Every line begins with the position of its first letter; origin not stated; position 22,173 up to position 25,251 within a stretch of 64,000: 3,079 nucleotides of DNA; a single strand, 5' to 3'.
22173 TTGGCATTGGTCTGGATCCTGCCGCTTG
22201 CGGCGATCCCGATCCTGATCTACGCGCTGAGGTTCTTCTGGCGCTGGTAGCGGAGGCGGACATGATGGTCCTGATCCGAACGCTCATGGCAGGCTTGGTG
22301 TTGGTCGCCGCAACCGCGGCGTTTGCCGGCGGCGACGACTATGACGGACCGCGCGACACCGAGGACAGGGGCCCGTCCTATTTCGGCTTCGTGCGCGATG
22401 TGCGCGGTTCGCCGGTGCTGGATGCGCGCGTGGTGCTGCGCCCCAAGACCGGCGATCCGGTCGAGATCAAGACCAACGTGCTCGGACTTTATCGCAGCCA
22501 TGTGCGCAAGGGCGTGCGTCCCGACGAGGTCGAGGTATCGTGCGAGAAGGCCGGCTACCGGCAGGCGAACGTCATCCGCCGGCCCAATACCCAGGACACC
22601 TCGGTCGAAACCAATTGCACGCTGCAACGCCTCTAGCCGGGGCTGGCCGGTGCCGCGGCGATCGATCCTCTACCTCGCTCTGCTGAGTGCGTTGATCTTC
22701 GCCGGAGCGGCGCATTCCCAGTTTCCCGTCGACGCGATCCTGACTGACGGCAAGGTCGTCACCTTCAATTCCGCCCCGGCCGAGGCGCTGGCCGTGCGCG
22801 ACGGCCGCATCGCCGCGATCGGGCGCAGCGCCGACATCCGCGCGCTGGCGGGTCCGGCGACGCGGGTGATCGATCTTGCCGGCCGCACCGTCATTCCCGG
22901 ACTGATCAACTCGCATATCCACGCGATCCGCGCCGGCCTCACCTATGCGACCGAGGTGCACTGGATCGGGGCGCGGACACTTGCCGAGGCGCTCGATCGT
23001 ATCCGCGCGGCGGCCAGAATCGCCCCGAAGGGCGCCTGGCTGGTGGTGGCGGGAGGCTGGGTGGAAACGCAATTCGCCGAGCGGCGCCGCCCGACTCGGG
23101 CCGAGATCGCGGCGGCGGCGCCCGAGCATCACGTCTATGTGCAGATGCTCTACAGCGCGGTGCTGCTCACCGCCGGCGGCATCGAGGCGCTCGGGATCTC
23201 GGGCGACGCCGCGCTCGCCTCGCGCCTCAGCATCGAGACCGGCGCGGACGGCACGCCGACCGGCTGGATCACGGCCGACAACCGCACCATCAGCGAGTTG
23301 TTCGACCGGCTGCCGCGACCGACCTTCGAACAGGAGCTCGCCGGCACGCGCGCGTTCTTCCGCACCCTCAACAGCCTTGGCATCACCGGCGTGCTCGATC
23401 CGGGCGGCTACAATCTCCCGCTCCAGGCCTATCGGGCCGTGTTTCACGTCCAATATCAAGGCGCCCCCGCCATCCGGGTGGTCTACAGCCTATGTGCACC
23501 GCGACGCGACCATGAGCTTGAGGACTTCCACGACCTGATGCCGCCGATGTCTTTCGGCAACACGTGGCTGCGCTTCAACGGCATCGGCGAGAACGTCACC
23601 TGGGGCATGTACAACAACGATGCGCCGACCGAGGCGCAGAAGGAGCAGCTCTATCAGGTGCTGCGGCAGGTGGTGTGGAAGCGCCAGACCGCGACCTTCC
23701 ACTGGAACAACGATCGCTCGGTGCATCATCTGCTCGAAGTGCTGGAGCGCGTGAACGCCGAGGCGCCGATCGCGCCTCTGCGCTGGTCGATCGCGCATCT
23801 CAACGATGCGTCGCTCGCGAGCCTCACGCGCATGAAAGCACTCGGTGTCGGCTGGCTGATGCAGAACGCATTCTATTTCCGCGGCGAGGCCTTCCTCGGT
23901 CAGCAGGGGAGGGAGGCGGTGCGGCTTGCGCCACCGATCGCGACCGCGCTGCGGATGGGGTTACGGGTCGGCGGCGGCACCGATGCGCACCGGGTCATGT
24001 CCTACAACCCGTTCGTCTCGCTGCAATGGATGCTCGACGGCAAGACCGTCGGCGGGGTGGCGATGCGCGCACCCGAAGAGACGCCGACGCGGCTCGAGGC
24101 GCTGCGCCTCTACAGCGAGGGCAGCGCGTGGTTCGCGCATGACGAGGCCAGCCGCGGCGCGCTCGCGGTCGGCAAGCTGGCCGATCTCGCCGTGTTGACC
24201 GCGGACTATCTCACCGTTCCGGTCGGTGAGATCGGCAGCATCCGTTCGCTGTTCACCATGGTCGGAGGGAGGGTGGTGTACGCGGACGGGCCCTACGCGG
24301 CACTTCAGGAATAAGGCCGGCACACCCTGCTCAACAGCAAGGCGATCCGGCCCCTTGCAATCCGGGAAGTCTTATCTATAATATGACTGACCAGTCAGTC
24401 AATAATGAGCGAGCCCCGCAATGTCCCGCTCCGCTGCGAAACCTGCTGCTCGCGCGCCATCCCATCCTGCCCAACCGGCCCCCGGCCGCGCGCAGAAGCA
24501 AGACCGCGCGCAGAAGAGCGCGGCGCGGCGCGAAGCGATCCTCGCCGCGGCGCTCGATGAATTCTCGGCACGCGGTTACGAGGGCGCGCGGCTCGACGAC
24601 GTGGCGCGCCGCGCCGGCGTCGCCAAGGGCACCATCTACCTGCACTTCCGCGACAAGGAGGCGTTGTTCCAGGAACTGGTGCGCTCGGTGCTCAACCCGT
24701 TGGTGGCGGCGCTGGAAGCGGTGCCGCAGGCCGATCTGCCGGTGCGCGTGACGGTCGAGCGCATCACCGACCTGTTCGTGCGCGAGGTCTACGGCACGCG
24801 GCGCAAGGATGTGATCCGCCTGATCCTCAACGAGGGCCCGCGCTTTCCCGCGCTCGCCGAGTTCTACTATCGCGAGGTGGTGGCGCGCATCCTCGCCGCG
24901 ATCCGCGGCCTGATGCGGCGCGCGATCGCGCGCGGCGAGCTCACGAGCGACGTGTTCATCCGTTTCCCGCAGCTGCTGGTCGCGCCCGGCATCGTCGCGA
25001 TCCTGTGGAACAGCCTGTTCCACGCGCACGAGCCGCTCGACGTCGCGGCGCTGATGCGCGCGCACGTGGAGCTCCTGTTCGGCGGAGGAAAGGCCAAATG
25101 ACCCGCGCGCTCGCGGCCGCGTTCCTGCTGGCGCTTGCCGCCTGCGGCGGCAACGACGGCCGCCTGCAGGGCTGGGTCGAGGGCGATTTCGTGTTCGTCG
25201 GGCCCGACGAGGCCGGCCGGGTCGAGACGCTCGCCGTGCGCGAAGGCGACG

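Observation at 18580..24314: Uncharacterised periplasmic cluster: DUF4189 protein, mono-haem CarboxypepD_reg/β-propeller-like protein, two coupled small His-containing membrane proteins, a small CarboxypepD_reg protein and a secreted amidohydrolase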

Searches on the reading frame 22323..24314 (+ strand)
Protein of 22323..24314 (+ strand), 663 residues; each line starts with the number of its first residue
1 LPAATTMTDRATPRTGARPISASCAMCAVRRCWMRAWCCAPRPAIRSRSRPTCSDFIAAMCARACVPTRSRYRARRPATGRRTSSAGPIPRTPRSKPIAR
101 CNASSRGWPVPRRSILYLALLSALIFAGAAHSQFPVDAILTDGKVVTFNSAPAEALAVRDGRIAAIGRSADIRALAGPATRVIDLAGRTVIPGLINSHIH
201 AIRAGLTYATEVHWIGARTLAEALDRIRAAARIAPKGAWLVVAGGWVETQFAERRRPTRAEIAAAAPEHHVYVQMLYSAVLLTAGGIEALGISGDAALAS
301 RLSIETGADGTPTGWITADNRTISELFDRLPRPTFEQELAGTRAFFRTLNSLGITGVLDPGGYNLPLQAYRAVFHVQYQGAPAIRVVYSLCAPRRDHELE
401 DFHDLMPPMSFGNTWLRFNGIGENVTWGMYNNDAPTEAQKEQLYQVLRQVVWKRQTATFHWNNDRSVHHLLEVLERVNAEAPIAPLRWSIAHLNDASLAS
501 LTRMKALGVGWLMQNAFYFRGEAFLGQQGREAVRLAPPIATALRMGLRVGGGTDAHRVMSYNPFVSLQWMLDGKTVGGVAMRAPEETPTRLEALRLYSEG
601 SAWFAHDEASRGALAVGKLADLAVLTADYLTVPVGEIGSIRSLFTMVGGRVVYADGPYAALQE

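Call 3: search_protein_families(library=pfam, proteins=[window:22323-24314:+], max_evalue=0.01)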
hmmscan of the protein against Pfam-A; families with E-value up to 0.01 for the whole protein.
window:22323-24314:+ (663 aa): 3 families
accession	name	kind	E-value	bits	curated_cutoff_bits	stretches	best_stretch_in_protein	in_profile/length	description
PF07969.17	Amidohydro_3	-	1.6e-72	246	29.7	1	181-653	1-472/472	Amidohydrolase family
PF01979.26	Amidohydro_1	-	1.8e-06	27.9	25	1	537-652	233-345/345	Amidohydrolase family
PF22039.1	HUTI_composite_bact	-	0.00039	20.4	25.5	1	155-174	2-21/26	Imidazolonepropionase-like composite domain, bacteria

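Call 4: search_protein_families(library=ncbifam, proteins=[window:22323-24314:+], max_evalue=0.01)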
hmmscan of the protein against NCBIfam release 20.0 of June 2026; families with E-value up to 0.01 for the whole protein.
window:22323-24314:+ (663 aa): 41 families (the best 25 are shown)
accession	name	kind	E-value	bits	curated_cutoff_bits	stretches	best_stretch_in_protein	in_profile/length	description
TIGR01224.1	hutI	equivalog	4.5e-09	35.6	298.15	1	154-205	4-53/377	imidazolonepropionase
NF006056.0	PRK08204.1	subfamily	6.6e-09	35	391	1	139-207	6-73/449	hypothetical protein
TIGR03178.1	allantoinase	equivalog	7.5e-09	34.9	357.85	1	137-219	1-73/441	allantoinase AllB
NF006055.0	PRK08203.1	equivalog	1.2e-08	33.9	532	1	148-202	17-72/455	8-oxoguanine deaminase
NF006559.0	PRK09060.1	equivalog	1.8e-08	33.2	482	1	136-211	5-75/444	dihydroorotase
NF006689.0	PRK09237.1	equivalog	2.9e-08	32.7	371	1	136-217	3-82/383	amidohydrolase/deacetylase family metallohydrolase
NF004636.0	PRK05985.1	subfamily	7.1e-08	31.7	408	1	149-204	13-64/398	amidohydrolase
NF009941.0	PRK13404.1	subfamily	1e-07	31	647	1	136-201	4-63/478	dihydropyrimidinase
NF051886.1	XaaProDiPepCaul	equivalog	1.2e-07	31.1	500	1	153-201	18-64/398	Xaa-Pro dipeptidase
NF005557.0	PRK07228.1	equivalog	1.5e-07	30.5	522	1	139-203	4-67/445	5'-deoxyadenosine deaminase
NF011989.0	PRK15446.2-5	equivalog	9.9e-07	27.8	565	1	139-234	5-95/385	alpha-D-ribose 1-methylphosphonate 5-triphosphate diphosphatase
NF005960.0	PRK08044.1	equivalog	1.4e-06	27.3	688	1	136-219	3-75/453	allantoinase AllB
NF004839.0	PRK06189.1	equivalog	1.5e-06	27.2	631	1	136-205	3-67/451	allantoinase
TIGR02967.1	guan_deamin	equivalog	4.4e-06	25.9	375.4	1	154-204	7-57/401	guanine deaminase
NF006679.0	PRK09228.1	subfamily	4.5e-06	25.7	351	1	154-200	32-78/433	guanine deaminase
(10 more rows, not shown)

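Call 66: search_solved_structures(query=window:22650-24314:+, max_evalue=0.001)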
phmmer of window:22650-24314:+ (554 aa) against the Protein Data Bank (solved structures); distinct sequences matched with E-value up to 0.001: 16.
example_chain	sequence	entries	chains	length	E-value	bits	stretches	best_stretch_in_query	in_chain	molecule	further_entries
3ggm_A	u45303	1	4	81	6.5e-08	34.8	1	28-97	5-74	uncharacterized protein BT9727_2919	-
3icj_A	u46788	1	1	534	1.7e-05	26.8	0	19-156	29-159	uncharacterized metal-dependent hydrolase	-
4v1x_A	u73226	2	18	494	2.2e-05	26.4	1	48-93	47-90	ATRAZINE CHLOROHYDROLASE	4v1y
3e74_A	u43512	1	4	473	2.4e-05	26.3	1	26-110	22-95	Allantoinase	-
2vun_A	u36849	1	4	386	3.8e-05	25.6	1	43-93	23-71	ENAMIDASE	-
8hfd_A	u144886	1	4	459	6.4e-05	24.9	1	27-110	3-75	Allantoinase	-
1nfg_A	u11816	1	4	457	6.7e-05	24.8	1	28-95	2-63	D-hydantoinase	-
4ub9_A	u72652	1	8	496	0.00011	24.1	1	42-141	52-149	Molinate hydrolase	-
3hpa_A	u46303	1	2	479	0.00011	24.1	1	46-99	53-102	AMIDOHYDROLASE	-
4wgx_A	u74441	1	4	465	0.00012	24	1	42-141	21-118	Molinate hydrolase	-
1v4y_A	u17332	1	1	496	0.00016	23.6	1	25-94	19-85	D-aminoacylase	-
1rjq_A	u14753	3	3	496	0.0002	23.2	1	25-95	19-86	D-aminoacylase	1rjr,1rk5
1rjp_A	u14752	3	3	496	0.00021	23.2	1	25-95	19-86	D-aminoacylase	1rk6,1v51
1m7j_A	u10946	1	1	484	0.00021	23.2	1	25-94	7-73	D-aminoacylase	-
3igh_X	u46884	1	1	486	0.00057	21.7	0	38-171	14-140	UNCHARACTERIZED METAL-DEPENDENT HYDROLASE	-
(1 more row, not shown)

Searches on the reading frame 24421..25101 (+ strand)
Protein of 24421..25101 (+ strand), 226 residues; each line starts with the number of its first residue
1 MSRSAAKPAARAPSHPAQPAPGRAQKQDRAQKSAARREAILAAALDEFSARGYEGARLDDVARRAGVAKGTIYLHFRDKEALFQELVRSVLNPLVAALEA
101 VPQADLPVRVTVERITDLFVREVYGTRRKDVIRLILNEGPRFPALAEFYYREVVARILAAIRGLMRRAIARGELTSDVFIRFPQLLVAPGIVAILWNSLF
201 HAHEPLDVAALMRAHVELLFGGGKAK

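Call 3: search_protein_families(library=pfam, proteins=[window:24421-25101:+], max_evalue=0.01)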
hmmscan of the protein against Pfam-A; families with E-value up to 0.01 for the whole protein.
window:24421-25101:+ (226 aa): 3 families
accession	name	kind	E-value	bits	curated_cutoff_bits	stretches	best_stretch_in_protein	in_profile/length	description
PF00440.29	TetR_N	-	2.2e-18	66.2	24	1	40-86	1-47/47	Bacterial regulatory proteins, tetR family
PF16859.10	TetR_C_11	-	4.7e-09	37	32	1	114-211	13-106/113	Tetracyclin repressor-like, C-terminal domain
PF14246.11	TetR_C_7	-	1e-05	25.9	22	1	128-177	19-68/119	AefR-like transcriptional repressor, C-terminal domain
